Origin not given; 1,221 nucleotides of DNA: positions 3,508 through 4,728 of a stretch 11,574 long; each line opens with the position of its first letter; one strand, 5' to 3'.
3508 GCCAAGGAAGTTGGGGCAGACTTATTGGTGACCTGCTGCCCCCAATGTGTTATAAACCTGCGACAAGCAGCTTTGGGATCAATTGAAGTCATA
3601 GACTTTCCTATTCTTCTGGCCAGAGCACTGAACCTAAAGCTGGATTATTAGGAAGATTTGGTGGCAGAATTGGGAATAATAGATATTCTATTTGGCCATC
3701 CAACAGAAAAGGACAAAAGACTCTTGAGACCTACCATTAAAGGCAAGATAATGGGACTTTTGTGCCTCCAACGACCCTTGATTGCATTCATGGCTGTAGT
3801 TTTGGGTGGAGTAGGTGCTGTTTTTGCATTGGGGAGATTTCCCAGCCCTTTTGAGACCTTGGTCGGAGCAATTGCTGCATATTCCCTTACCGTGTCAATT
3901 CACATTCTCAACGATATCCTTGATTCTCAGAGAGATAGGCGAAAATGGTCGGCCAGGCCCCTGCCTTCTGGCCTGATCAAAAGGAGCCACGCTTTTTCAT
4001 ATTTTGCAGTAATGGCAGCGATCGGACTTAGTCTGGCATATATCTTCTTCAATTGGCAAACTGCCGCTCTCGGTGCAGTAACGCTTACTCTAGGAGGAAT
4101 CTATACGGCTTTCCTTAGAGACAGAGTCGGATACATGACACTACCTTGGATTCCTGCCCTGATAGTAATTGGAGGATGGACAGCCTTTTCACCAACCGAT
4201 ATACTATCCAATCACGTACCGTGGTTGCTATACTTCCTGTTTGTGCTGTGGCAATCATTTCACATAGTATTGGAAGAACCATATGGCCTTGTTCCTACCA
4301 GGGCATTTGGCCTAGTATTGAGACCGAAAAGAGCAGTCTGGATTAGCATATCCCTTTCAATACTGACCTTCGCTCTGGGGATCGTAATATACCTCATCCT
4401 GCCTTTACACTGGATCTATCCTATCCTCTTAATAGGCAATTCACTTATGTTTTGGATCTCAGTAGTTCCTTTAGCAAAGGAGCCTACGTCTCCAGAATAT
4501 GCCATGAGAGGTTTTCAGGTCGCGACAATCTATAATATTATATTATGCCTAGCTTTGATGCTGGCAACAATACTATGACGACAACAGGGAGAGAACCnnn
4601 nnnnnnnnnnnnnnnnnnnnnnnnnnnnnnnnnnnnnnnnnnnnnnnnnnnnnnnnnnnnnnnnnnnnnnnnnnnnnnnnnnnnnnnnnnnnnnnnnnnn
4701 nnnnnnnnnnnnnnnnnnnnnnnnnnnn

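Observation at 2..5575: Candidate undescribed archaeal operon coupling a GlcDEF-like flavin/Fe-S oxidoreductase with synthesis and trafficking of a prenylated membrane cofactor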

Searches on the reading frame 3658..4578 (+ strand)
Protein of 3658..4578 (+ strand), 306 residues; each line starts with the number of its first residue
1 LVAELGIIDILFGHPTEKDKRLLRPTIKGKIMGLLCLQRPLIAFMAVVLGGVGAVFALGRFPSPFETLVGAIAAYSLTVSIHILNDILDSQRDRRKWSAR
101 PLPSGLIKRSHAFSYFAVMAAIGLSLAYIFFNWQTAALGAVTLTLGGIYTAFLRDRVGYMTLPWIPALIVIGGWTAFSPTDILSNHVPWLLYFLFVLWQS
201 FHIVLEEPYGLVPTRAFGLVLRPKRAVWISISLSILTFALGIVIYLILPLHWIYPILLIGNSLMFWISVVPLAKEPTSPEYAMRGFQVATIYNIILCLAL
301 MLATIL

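Call 4: search_protein_families(library=pfam, proteins=[window:3658-4578:+], max_evalue=0.01)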
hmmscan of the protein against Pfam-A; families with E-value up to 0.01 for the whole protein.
window:3658-4578:+ (306 aa): 1 family
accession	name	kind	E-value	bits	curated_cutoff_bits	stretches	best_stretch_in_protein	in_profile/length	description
PF01040.23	UbiA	-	5.7e-23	81.9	34.2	1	50-274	5-234/250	UbiA prenyltransferase family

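Call 5: search_protein_families(library=ncbifam, proteins=[window:3658-4578:+], max_evalue=0.01)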
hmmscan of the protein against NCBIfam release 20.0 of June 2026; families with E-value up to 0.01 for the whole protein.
window:3658-4578:+ (306 aa): 15 families
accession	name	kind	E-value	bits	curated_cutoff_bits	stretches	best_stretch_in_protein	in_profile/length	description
NF009523.0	PRK12884.1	equivalog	1.5e-18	67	269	1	30-156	3-127/279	prenyltransferase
TIGR01473.1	cyoE_ctaB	equivalog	1.8e-14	54.2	210.3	1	36-302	5-279/281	heme o synthase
NF003349.0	PRK04375.1-2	equivalog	5.3e-13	48.8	246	1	26-305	20-311/318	heme o synthase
NF009521.0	PRK12882.1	equivalog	4e-12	45.9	296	1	30-284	4-263/280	geranylgeranylglycerol-phosphate geranylgeranyltransferase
NF009522.0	PRK12883.1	equivalog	1.4e-09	37.9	353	1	35-154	7-125/279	geranylgeranylglycerol-phosphate geranylgeranyltransferase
NF006088.0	PRK08238.1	equivalog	6.3e-08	31.7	351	1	68-203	229-363/482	UbiA family prenyltransferase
NF045897.1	SCO3242_trans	equivalog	1.1e-06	28.5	260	1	62-132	28-98/287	SCO3242 family prenyltransferase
TIGR01474.1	ubiA_proteo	equivalog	3.8e-06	26.6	275.45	1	69-303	48-280/282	4-hydroxybenzoate octaprenyltransferase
TIGR01475.1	ubiA_other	subfamily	4.6e-06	26.3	180.8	1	52-301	23-277/282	UbiA-like polyprenyltransferase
TIGR01476.1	chlor_syn_BchG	subfamily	6.8e-06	25.7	212.3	1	54-150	25-123/283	(bacterio)chlorophyll synthase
NF035940.1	prenyl_rel_EboC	equivalog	2e-05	24.1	250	1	66-152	40-125/292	UbiA-like protein EboC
NF010118.0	PRK13592.1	equivalog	0.0001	21.8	443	1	65-132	46-113/299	prenyltransferase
TIGR02056.1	ChlG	equivalog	0.00026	20.7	436.45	1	37-153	22-143/306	chlorophyll synthase ChlG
NF008978.0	PRK12324.1-4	equivalog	0.00029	19.9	207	1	70-156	71-161/322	decaprenyl-phosphate phosphoribosyltransferase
NF005742.0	PRK07566.1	equivalog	0.0024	17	313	1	80-148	81-148/315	chlorophyll synthase ChlG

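Call 11: find_homologous_proteins(query=window:3658-4578:+, max_evalue=0.00001)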
Query window:3658-4578:+ (306 aa): 4 proteins with E <= 0.00001 among 8000 candidates. Only proteins of 168 to 536 residues were searched: fused or split forms outside these lengths cannot appear, so this answer is no evidence that the protein stands alone or is whole; find_related_loci, which searches DNA, has no such limit.
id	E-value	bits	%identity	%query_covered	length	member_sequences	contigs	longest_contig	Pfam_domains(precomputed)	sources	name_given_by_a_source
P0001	4.8e-177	606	90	100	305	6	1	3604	PF01040.24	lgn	-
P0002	6.7e-161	553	79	100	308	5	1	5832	PF01040.24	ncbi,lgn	ncbi:MAG: UbiA family prenyltransferase [Promethearchaeota archaeon]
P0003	8.0e-153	526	77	98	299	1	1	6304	PF01040.24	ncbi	ncbi:MAG: UbiA family prenyltransferase [Candidatus Hodarchaeota archaeon]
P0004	3.3e-6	45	38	20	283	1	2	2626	PF01040.24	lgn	-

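Call 13: find_encoding_contigs(protein=P0003, flank=10000)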
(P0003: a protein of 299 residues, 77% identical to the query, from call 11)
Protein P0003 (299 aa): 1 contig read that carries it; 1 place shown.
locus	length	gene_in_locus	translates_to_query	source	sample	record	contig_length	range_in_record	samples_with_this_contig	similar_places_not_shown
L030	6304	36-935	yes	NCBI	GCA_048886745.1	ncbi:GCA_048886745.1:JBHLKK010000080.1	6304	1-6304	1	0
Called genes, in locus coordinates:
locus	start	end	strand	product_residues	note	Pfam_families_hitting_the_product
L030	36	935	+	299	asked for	PF01040:UbiA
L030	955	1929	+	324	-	PF01656:CbiA (weak), PF02374:ArsA_ATPase, PF13614:AAA_31 (weak)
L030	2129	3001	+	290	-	PF13240:Zn_Ribbon_1 (weak)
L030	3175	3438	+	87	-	-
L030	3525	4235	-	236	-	PF00037:Fer4 (weak), PF13484:Fer4_16 (weak)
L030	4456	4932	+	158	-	PF09858:DUF2085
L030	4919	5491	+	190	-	PF13240:Zn_Ribbon_1 (weak)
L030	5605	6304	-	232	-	PF03848:TehB, PF13489:Methyltransf_23, PF01209:Ubie_methyltran, PF05175:MTS, PF13847:Methyltransf_31, PF08241:Methyltransf_11, PF08242:Methyltransf_12, PF13649:Methyltransf_25, +1 more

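Call 26: search_protein_representatives(protein=window:3658-4578:+)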
Query: 306 residues. Proteins with E-value up to 0.001 (for the whole library): 283; up to 1e-10: 40; up to 1e-30: 11. The best 150 are listed.
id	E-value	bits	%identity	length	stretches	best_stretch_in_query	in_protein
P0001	1.5e-177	605.7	90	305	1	3-306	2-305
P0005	1.8e-74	267.2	44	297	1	10-303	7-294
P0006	2.2e-58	214.4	38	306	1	23-303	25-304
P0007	6.2e-49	183.3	36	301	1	26-305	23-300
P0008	3.1e-42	161.3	35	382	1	31-302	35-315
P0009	5.2e-39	150.7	36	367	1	32-302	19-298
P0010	9.1e-35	136.8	31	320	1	24-303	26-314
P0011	1.2e-34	136.3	35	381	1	27-294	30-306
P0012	1.4e-32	129.6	34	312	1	46-302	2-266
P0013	3.3e-31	125.1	30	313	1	26-305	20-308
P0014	5.2e-31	124.4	35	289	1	28-280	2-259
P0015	1.5e-29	119.7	32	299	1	4-299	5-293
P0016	3.1e-29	118.6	32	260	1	57-304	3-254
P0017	4.0e-28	115.0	46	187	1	82-207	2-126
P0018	3.9e-25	105.1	32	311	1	28-303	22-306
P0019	7.2e-25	104.3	31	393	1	33-292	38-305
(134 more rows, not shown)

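Call 27: find_encoding_contigs(protein=P0005, flank=10000, max_places=3)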
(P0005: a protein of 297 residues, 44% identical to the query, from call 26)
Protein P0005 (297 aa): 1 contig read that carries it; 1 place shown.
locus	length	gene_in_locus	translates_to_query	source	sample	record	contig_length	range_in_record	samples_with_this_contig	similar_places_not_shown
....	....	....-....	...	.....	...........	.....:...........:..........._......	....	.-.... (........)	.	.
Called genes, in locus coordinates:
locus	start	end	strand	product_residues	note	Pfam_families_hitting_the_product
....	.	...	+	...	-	?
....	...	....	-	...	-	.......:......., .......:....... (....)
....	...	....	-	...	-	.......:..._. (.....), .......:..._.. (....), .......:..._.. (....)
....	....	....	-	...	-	-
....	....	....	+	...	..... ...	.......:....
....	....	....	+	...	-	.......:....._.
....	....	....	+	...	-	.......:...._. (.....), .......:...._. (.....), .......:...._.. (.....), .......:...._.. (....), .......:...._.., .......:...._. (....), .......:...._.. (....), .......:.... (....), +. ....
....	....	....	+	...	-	?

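Call 28: find_encoding_contigs(protein=P0006, flank=10000, max_places=3)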
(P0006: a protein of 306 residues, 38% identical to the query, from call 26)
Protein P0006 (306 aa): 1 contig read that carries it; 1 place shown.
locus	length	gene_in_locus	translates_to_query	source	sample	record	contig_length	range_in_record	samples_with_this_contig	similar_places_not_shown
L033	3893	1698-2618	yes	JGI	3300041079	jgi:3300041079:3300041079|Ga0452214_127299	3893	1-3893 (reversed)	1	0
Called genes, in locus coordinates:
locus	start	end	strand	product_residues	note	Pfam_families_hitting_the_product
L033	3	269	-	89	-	?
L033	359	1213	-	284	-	PF02754:CCG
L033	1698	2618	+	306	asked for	PF01040:UbiA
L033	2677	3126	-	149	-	PF02566:OsmC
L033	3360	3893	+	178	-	?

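Call 29: find_encoding_contigs(protein=P0007, flank=10000, max_places=3)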
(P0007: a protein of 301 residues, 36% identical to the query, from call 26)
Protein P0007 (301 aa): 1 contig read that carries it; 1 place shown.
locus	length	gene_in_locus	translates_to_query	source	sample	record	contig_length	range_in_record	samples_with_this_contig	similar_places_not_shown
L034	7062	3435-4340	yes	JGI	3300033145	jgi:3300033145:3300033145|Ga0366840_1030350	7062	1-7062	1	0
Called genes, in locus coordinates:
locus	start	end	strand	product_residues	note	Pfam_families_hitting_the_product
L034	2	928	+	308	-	?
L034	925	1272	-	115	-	PF03100:CcmE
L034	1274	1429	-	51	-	-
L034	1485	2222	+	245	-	PF13938:DUF4213, PF04016:DUF364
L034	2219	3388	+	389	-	PF01266:DAO (faint), PF01494:FAD_binding_3, PF07992:Pyr_redox_2 (faint), PF12831:FAD_oxidored (weak)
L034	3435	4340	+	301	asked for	PF01040:UbiA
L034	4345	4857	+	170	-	PF00881:Nitroreductase, PF14512:TM1586_NiRdase (weak), PF00881:Nitroreductase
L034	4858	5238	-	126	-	-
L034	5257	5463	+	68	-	PF05191:ADK_lid (faint), PF13240:Zn_Ribbon_1 (faint)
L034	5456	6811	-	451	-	PF02885:Glycos_trans_3N, PF00591:Glycos_transf_3, PF07831:PYNP_C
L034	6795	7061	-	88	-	?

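Call 30: search_solved_structures(query=window:3658-4578:+, max_evalue=1, show_alignments=2)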
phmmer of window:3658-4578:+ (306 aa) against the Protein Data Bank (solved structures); distinct sequences matched with E-value up to 1: 3.
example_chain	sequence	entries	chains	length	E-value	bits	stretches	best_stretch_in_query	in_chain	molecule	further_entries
6m31_A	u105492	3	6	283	1.8e-06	30.7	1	66-301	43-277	Digeranylgeranylglyceryl phosphate synthase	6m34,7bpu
9sau_C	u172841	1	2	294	0.046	16.2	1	77-155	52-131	Chlorophyll a synthase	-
9sas_C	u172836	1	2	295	0.053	16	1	77-155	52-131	Chlorophyll a synthase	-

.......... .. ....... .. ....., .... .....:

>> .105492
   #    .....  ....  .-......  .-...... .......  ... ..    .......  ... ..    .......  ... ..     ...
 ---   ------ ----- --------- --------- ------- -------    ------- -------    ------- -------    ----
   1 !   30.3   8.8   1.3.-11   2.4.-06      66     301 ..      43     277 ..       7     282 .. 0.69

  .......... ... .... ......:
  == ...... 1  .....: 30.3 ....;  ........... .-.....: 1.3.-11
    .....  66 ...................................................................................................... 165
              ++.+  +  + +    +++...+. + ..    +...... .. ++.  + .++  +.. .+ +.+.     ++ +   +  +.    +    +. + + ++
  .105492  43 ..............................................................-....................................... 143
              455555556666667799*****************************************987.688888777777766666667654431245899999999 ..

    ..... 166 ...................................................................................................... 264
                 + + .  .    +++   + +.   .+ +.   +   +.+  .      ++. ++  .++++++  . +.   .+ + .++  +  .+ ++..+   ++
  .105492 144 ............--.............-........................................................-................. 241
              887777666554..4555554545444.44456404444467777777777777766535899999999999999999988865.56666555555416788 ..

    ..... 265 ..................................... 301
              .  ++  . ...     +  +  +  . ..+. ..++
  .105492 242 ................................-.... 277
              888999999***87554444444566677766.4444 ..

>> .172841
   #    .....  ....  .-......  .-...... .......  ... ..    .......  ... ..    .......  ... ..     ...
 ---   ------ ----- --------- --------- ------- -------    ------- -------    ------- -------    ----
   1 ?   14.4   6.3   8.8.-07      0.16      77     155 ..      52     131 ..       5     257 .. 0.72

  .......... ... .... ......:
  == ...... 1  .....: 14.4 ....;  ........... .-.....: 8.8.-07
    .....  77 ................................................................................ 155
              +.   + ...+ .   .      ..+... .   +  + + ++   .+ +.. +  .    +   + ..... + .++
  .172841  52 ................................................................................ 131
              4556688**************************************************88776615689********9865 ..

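Call 70: find_encoding_contigs(protein=P0008, flank=8000, max_places=2)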
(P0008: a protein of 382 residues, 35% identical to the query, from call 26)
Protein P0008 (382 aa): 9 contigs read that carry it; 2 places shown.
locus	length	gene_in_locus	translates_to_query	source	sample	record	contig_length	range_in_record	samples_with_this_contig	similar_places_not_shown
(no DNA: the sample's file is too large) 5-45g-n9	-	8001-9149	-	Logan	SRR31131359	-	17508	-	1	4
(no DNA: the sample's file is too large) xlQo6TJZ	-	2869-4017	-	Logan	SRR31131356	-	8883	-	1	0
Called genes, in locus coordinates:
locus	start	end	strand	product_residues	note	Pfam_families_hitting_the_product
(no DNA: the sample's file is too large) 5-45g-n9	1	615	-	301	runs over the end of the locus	PF14522:Cytochrome_C7 (faint), PF09698:GSu_C4xC__C2xCH (weak)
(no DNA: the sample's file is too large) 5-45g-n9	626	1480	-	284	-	PF14522:Cytochrome_C7 (faint), PF22113:Mtrc-MtrF_II-IV_dom (faint), PF14537:Cytochrom_c3_2 (weak)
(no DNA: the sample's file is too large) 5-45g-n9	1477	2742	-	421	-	-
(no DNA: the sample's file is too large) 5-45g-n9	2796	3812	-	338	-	PF18962:Por_Secre_tail (faint), PF13860:FlgD_ig (weak)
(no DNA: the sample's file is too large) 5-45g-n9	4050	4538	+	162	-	PF01597:GCV_H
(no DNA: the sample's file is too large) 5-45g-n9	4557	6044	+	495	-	PF01565:FAD_binding_4, PF02913:FAD-oxidase_C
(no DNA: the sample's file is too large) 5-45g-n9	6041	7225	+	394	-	PF13183:Fer4_8, PF13534:Fer4_17 (weak), PF02754:CCG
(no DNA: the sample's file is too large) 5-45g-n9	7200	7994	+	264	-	-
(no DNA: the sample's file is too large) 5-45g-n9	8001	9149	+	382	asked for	PF01040:UbiA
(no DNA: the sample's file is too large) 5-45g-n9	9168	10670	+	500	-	PF03264:Cytochrom_NNT (weak), PF02085:Cytochrom_CIII (faint), PF22113:Mtrc-MtrF_II-IV_dom (faint), PF14537:Cytochrom_c3_2 (weak), PF02335:Cytochrom_C552, PF14522:Cytochrome_C7 (weak)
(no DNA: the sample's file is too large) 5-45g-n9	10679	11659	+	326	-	PF00348:polyprenyl_synt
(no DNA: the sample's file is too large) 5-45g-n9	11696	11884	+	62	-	-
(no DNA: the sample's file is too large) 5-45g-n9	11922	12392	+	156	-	PF01661:Macro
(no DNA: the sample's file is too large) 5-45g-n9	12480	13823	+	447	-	PF01554:MatE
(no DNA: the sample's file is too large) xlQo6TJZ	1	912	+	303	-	?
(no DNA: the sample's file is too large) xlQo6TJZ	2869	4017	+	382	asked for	PF01040:UbiA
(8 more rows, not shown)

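Call 71: find_encoding_contigs(protein=P0010, flank=8000, max_places=2)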
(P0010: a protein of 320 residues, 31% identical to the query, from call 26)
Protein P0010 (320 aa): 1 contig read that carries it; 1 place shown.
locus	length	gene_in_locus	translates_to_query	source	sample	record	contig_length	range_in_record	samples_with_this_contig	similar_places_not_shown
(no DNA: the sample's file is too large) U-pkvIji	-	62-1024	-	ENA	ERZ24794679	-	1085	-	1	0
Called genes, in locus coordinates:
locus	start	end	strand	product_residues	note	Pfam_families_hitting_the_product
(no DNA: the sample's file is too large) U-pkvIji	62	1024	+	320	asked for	PF01040:UbiA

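Call 72: find_encoding_contigs(protein=P0013, flank=8000, max_places=2)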
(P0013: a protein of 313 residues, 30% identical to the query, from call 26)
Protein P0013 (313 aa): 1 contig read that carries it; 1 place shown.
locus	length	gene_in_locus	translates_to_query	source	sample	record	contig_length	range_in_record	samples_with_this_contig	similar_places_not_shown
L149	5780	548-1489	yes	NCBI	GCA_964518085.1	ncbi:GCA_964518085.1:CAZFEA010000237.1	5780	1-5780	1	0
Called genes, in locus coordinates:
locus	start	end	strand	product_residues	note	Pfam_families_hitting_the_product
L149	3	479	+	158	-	?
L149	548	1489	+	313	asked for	PF01040:UbiA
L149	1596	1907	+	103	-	-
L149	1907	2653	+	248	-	PF01292:Ni_hydr_CYTB (weak)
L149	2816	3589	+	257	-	PF01209:Ubie_methyltran, PF13489:Methyltransf_23, PF08241:Methyltransf_11, PF08242:Methyltransf_12, PF13649:Methyltransf_25, PF13847:Methyltransf_31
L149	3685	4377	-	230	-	PF00027:cNMP_binding, PF13545:HTH_Crp_2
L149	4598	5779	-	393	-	?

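Call 74: find_encoding_contigs(protein=P0009, flank=8000, max_places=2)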
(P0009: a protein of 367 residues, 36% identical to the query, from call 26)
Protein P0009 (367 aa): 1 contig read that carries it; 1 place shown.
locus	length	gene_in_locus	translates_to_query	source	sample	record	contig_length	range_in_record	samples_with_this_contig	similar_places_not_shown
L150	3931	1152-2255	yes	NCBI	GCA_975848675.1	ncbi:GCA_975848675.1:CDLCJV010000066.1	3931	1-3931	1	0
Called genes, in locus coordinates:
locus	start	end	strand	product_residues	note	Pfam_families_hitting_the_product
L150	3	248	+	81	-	?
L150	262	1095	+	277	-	-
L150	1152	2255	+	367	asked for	PF01040:UbiA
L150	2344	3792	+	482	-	PF02085:Cytochrom_CIII (faint), PF14522:Cytochrome_C7 (faint), PF14537:Cytochrom_c3_2 (faint)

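Call 75: find_encoding_contigs(protein=P0011, flank=8000, max_places=2)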
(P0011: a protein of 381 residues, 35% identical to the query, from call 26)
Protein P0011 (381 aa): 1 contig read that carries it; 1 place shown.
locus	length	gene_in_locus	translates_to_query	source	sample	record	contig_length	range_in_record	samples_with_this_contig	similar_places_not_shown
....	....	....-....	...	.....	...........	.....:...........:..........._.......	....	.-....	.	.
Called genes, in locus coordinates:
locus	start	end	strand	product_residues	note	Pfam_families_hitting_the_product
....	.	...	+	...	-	?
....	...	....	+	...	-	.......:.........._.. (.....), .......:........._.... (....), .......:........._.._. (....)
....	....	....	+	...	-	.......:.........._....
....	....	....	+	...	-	-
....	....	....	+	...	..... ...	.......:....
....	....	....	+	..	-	?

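Call 77: list_cluster_members(proteins=[P0005, P0006, P0007, P0008, P0009, P0011, P0013, P0015, P0018, P0019])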
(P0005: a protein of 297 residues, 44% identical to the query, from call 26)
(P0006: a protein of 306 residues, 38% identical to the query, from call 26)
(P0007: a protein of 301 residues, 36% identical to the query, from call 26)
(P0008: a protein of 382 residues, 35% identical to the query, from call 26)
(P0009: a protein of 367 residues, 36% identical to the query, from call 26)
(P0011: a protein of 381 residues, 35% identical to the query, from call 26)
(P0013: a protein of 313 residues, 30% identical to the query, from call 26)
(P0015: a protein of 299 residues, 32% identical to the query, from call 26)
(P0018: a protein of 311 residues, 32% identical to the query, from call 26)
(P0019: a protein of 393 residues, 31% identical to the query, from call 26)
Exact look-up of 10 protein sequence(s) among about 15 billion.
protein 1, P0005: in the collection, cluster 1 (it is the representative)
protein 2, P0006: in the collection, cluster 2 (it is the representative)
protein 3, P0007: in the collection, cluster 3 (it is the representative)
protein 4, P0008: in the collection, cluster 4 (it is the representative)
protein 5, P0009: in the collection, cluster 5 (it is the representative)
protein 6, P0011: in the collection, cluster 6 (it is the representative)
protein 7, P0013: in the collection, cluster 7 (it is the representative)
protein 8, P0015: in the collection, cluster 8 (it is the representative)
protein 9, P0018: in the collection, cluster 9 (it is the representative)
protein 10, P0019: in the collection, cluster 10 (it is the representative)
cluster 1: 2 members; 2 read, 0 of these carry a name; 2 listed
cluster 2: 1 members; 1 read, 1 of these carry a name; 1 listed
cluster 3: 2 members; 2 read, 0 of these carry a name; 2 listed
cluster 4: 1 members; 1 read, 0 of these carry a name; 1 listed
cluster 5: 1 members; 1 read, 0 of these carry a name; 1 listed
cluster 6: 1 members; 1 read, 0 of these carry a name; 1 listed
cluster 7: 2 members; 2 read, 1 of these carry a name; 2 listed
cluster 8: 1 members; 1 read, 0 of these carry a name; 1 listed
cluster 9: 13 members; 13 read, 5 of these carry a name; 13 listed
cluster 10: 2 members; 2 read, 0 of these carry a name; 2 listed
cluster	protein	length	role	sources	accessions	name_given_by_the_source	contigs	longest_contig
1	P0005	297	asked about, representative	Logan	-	-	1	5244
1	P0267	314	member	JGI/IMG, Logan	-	-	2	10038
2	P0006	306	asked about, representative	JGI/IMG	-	4-hydroxybenzoate polyprenyltransferase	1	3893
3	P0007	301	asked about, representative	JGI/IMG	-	-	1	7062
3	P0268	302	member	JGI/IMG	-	-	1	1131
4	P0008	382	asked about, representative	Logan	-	-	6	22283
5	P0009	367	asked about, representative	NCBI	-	-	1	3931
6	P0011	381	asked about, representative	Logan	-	-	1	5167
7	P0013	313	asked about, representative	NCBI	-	-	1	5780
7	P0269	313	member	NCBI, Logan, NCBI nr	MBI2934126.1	MAG: UbiA prenyltransferase family protein [Chloroflexi bacterium] | UbiA prenyltransferase family protein [Chloroflexota bacterium]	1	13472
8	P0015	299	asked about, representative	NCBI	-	-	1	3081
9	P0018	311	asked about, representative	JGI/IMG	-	-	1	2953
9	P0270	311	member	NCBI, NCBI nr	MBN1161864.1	MAG: UbiA prenyltransferase family protein [Dehalococcoidales bacterium] | UbiA prenyltransferase family protein [Dehalococcoidales bacterium]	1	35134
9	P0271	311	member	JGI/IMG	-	4-hydroxybenzoate polyprenyltransferase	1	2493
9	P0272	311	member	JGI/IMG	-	4-hydroxybenzoate polyprenyltransferase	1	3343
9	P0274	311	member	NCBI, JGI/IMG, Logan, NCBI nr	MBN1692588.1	MAG: UbiA prenyltransferase family protein [Dehalococcoidales bacterium] | UbiA prenyltransferase family protein [Dehalococcoidales bacterium]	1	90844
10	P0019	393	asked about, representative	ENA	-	-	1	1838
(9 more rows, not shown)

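Call 78: find_encoding_contigs(protein=P0274, flank=10000, max_places=1)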
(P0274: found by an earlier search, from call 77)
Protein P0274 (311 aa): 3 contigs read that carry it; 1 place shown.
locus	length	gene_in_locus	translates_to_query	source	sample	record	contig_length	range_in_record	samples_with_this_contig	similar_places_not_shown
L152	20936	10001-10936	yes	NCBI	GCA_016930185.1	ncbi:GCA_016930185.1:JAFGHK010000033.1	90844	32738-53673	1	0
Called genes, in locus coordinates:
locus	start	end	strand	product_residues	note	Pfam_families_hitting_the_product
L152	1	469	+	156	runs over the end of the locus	PF01257:2Fe-2S_thioredx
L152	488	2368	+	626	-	PF01257:2Fe-2S_thioredx, PF01512:Complex1_51K, PF10589:NADH_4Fe-4S, PF00037:Fer4, PF12837:Fer4_6 (weak), PF12838:Fer4_7, PF13187:Fer4_9 (weak), PF13237:Fer4_10 (weak), +4 more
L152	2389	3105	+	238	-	PF13510:Fer2_4, PF13187:Fer4_9 (faint), PF13237:Fer4_10 (faint), PF14697:Fer4_21 (weak), PF12838:Fer4_7, PF00037:Fer4 (weak), PF12838:Fer4_7 (weak)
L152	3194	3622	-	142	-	-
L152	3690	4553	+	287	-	-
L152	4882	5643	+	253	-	PF00037:Fer4 (faint), PF12797:Fer4_2 (faint), PF13187:Fer4_9 (faint), PF13237:Fer4_10 (faint), PF13247:Fer4_11, PF12838:Fer4_7 (weak), PF12837:Fer4_6 (weak)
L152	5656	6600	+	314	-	PF03916:NrfD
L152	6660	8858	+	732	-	PF04879:Molybdop_Fe4S4, PF00384:Molybdopterin, PF01568:Molydop_binding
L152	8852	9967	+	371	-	PF01292:Ni_hydr_CYTB, PF14358:DUF4405 (weak)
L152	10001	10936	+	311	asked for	PF01040:UbiA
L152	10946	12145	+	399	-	PF13353:Fer4_12 (faint), PF04055:Radical_SAM, PF13186:SPASM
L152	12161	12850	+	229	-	PF13489:Methyltransf_23, PF01209:Ubie_methyltran, PF05175:MTS, PF06325:PrmA, PF13847:Methyltransf_31, PF08241:Methyltransf_11, PF08242:Methyltransf_12, PF13649:Methyltransf_25, +2 more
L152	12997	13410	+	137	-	PF01475:FUR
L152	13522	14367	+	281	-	PF01297:ZnuA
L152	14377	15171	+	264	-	PF02463:SMC_N (faint), PF00005:ABC_tran, PF13304:AAA_21 (faint)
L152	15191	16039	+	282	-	PF00950:ABC-3, PF01032:FecCD (weak)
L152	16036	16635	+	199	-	PF02353:CMAS (weak), PF13489:Methyltransf_23, PF01135:PCMT (weak), PF01209:Ubie_methyltran, PF13847:Methyltransf_31, PF08241:Methyltransf_11, PF08242:Methyltransf_12, PF13649:Methyltransf_25, +3 more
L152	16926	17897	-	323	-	PF00135:COesterase, PF20434:BD-FAE, PF07859:Abhydrolase_3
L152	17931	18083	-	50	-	PF01228:Gly_radical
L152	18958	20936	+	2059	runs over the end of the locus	PF25023:TEN_YD-shell, PF05593:RHS_repeat, PF25023:TEN_YD-shell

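Call 79: find_encoding_contigs(protein=P0269, flank=10000, max_places=1)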
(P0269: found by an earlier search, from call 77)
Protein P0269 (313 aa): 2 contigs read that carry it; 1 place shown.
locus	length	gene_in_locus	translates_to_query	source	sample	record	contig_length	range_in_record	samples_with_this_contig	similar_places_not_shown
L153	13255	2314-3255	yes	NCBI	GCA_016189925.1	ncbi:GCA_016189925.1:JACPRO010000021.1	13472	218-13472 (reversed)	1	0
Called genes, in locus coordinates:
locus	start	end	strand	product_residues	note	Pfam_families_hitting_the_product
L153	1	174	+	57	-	PF02866:Ldh_1_C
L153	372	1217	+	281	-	PF05681:Fumerase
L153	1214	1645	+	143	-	PF01127:Sdh_cyt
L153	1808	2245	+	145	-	PF01127:Sdh_cyt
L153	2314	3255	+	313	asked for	PF01040:UbiA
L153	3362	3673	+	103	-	-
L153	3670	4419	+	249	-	PF01292:Ni_hydr_CYTB (weak)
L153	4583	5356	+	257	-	PF01209:Ubie_methyltran, PF13489:Methyltransf_23, PF08241:Methyltransf_11, PF08242:Methyltransf_12, PF13649:Methyltransf_25, PF13847:Methyltransf_31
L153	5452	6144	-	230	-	PF00027:cNMP_binding, PF13545:HTH_Crp_2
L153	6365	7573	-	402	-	PF13416:SBP_bac_8, PF13343:SBP_bac_6, PF13531:SBP_bac_11 (faint)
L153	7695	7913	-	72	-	PF12797:Fer4_2 (faint), PF13534:Fer4_17 (faint), PF00037:Fer4 (weak), PF12837:Fer4_6 (faint), PF13237:Fer4_10 (weak), PF14697:Fer4_21 (faint), PF12838:Fer4_7, PF13187:Fer4_9 (weak), +1 more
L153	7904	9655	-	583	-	PF00890:FAD_binding_2, PF01266:DAO, PF07992:Pyr_redox_2 (faint), PF02910:Succ_DH_flav_C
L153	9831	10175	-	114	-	PF00076:RRM_1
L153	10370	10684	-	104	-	PF13451:zf_Tbcl, PF23477:zf_Tbcl_2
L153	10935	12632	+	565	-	PF00890:FAD_binding_2, PF01266:DAO (weak), PF02910:Succ_DH_flav_C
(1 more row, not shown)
